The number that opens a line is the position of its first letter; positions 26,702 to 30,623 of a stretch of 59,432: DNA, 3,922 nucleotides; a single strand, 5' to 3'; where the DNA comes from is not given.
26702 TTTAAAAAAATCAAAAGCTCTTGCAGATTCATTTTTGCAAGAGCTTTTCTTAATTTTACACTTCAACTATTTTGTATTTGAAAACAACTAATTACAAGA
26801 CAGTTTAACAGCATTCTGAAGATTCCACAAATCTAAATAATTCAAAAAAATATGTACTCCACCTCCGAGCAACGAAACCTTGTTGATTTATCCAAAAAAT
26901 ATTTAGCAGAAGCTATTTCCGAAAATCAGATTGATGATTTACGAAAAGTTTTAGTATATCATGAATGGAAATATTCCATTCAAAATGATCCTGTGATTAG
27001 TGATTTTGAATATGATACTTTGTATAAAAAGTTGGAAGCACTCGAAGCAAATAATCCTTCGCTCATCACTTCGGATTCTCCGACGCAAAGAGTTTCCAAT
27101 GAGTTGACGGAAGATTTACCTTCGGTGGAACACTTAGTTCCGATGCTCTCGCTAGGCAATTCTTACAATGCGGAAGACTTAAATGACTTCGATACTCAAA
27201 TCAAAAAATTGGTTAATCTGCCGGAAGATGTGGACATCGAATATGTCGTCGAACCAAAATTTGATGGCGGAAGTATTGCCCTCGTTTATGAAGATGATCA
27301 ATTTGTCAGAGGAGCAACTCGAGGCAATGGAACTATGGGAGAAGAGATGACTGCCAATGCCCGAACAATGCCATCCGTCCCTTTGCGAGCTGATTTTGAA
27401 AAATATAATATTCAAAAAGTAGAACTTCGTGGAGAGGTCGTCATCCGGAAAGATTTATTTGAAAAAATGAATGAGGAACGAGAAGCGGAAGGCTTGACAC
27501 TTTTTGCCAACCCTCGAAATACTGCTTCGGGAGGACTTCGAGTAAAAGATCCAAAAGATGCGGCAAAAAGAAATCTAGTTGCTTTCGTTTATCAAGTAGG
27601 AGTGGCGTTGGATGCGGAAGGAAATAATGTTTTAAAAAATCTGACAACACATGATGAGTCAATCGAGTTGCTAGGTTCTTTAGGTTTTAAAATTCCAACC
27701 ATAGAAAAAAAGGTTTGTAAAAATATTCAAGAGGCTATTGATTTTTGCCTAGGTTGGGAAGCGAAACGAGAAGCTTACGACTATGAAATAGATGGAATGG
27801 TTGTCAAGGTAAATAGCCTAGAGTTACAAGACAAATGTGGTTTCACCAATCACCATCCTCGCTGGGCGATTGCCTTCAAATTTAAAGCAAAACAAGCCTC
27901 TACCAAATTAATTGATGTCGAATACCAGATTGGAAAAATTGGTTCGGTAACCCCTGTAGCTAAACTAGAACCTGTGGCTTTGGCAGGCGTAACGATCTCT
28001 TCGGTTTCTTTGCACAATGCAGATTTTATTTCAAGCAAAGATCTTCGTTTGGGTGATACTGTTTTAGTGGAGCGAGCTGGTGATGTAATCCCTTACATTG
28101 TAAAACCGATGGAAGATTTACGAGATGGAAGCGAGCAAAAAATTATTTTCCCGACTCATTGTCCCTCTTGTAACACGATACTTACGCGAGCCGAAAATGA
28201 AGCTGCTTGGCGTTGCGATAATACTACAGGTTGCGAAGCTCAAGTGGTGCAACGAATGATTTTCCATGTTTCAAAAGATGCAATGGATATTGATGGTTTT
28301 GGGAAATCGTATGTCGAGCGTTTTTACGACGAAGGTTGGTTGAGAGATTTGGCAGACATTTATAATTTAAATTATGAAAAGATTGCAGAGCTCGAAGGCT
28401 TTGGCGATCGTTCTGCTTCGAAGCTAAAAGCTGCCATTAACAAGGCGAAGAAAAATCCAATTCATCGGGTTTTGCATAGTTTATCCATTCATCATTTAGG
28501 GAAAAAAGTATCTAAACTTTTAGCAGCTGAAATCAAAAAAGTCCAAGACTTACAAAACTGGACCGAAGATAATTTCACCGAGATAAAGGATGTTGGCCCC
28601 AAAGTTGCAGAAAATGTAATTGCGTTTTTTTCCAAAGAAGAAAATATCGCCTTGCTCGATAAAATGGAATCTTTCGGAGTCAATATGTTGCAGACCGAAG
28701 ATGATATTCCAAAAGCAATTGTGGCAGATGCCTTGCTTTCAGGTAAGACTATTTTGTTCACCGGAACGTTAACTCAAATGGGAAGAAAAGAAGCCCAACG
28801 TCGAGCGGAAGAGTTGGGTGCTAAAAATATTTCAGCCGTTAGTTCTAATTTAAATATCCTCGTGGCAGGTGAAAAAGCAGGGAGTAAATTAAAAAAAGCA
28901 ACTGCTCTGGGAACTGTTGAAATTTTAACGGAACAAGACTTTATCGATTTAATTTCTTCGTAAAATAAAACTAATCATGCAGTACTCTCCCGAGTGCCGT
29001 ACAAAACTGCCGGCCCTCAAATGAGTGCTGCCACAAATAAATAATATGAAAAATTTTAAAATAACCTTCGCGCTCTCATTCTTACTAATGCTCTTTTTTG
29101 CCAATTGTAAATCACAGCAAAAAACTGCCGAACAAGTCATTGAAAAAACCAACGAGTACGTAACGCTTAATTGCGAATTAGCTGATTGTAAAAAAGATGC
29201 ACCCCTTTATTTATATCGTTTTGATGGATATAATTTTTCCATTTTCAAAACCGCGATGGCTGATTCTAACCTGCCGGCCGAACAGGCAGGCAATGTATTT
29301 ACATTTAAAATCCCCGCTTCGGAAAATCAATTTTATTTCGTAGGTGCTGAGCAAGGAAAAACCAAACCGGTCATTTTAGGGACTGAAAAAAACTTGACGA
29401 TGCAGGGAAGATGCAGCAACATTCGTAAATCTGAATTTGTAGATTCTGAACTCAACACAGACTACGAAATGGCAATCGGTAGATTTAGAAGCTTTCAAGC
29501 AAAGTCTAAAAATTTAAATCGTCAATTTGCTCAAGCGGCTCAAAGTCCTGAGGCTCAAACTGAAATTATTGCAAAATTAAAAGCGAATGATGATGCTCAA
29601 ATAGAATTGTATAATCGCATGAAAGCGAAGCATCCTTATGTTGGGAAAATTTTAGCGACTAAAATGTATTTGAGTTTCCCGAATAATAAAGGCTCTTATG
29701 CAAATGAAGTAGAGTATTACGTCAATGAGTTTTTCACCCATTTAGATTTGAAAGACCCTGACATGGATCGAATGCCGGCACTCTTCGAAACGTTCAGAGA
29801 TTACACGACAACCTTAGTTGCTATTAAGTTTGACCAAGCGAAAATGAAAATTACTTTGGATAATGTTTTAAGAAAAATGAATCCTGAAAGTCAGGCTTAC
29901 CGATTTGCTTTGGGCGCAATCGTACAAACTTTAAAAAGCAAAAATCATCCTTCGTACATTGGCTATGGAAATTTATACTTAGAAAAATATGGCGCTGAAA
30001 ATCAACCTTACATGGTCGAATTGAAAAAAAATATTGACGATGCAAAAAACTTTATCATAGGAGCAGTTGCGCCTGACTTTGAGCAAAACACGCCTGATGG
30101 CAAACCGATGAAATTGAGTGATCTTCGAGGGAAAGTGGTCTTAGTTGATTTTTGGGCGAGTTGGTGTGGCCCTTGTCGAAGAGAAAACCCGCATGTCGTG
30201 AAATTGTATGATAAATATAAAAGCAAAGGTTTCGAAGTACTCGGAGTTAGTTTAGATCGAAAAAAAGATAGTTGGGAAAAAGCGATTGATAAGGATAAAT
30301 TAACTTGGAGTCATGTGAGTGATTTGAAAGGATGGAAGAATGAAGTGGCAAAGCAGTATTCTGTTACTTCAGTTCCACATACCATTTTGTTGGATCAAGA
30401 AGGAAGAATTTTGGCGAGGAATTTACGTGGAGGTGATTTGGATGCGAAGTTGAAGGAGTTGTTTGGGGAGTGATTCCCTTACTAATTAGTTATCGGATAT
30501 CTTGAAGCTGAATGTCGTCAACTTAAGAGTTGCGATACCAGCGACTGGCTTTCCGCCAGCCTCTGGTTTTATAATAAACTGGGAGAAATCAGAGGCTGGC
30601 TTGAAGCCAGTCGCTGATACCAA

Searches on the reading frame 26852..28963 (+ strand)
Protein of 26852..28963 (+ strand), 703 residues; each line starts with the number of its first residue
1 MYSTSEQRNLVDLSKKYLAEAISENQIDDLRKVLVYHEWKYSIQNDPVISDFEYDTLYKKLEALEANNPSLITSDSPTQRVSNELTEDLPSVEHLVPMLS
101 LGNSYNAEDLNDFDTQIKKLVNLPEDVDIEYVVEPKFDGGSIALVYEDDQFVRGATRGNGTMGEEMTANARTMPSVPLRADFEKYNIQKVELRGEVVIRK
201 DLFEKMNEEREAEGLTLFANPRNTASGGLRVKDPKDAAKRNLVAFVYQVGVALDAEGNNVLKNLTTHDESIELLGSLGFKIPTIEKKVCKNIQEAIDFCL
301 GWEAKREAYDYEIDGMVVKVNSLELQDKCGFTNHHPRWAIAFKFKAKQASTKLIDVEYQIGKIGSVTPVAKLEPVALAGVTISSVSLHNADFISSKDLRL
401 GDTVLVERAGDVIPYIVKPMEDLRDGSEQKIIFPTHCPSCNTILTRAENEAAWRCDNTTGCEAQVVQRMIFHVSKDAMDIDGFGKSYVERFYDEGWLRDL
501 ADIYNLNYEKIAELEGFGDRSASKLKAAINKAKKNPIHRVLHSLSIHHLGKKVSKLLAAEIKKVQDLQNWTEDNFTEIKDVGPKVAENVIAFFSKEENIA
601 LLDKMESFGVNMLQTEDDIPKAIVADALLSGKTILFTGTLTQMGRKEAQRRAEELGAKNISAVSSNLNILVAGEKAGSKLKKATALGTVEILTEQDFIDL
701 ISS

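Call 27: search_protein_families(library=ncbifam, proteins=[window:26852-28963:+], max_evalue=0.00001)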
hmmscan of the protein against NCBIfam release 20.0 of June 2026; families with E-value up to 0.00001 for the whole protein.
window:26852-28963:+ (703 aa): 6 families
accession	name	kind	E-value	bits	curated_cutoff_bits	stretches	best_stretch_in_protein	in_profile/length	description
NF005932.1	PRK07956.1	equivalog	5.1e-228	758.8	369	1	26-701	2-664/664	NAD-dependent DNA ligase LigA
TIGR00575.1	dnlj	equivalog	6.4e-225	748.4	444.45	1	30-696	1-651/652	NAD-dependent DNA ligase LigA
NF010931.0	PRK14351.1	equivalog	4.1e-169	564.4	1051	1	18-702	27-683/692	NAD-dependent DNA ligase LigA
NF010930.0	PRK14350.1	equivalog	2.4e-122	409.5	652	1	24-700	6-664/669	NAD-dependent DNA ligase LigA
NF005987.0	PRK08097.1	equivalog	8.1e-48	163.2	498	1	23-610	30-557/562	NAD-dependent DNA ligase LigB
NF004844.0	PRK06195.1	equivalog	3.3e-06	26.7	373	1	618-684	219-276/309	DNA polymerase III subunit epsilon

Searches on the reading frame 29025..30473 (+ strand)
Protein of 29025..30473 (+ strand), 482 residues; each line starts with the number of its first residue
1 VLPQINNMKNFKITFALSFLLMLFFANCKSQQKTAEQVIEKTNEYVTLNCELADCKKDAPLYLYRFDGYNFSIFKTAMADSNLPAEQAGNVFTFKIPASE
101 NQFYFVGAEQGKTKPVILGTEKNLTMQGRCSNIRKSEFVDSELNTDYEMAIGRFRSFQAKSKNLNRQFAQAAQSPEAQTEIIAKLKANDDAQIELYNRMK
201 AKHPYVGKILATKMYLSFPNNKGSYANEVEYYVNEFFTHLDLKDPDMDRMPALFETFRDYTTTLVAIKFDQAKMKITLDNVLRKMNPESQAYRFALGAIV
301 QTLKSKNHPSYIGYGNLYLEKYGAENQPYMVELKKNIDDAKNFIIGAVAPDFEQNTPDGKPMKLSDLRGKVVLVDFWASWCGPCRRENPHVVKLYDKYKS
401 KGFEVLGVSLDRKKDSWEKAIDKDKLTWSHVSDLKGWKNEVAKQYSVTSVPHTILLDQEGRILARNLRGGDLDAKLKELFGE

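Call 27: search_protein_families(library=ncbifam, proteins=[window:29025-30473:+], max_evalue=0.00001)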
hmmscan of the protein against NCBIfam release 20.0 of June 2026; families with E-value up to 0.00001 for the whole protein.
window:29025-30473:+ (482 aa): 11 families
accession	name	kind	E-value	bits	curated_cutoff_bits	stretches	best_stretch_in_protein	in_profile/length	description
NF002854.0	PRK03147.1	subfamily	3e-29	102.2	170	1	337-471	30-160/176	thiol-disulfide oxidoreductase ResA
NF047696.1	ThlDiSintTplARhiz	equivalog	1.1e-21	77.7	230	1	350-464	78-195/219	thiol:disulfide interchange protein TlpA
NF041054.1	WAxxUGC_long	equivalog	3e-16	59.7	300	1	344-463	79-195/354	ResA-like WAxxUGC motif-containing protein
NF041202.1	StoA_CxxC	exception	6.6e-16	58.6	210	1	347-464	31-146/163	endospore biogenesis thiol-disulfide oxidoreductase StoA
TIGR00385.1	dsbE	subfamily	1.3e-12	47.6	123.15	1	335-473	26-159/173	DsbE family thiol:disulfide interchange protein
TIGR01068.1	thioredoxin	equivalog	8.5e-12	45.1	96.8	1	370-415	15-59/101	thioredoxin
NF006960.0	PRK09437.1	equivalog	1.9e-07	31.2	140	1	344-447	5-105/156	thioredoxin-dependent thiol peroxidase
NF011941.0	PRK15412.1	equivalog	4.5e-07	29.6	359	1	368-478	67-169/185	thiol:disulfide interchange protein DsbE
NF006898.0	PRK09381.1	equivalog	1.4e-06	28.6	138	1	371-401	23-53/109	thioredoxin TrxA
TIGR01126.1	pdi_dom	equivalog_domain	1.5e-06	28.4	107.2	0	369-411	14-56/105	protein disulfide-isomerase domain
NF008229.0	PRK10996.1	equivalog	5.9e-06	26.1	125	0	370-389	53-72/141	thioredoxin TrxC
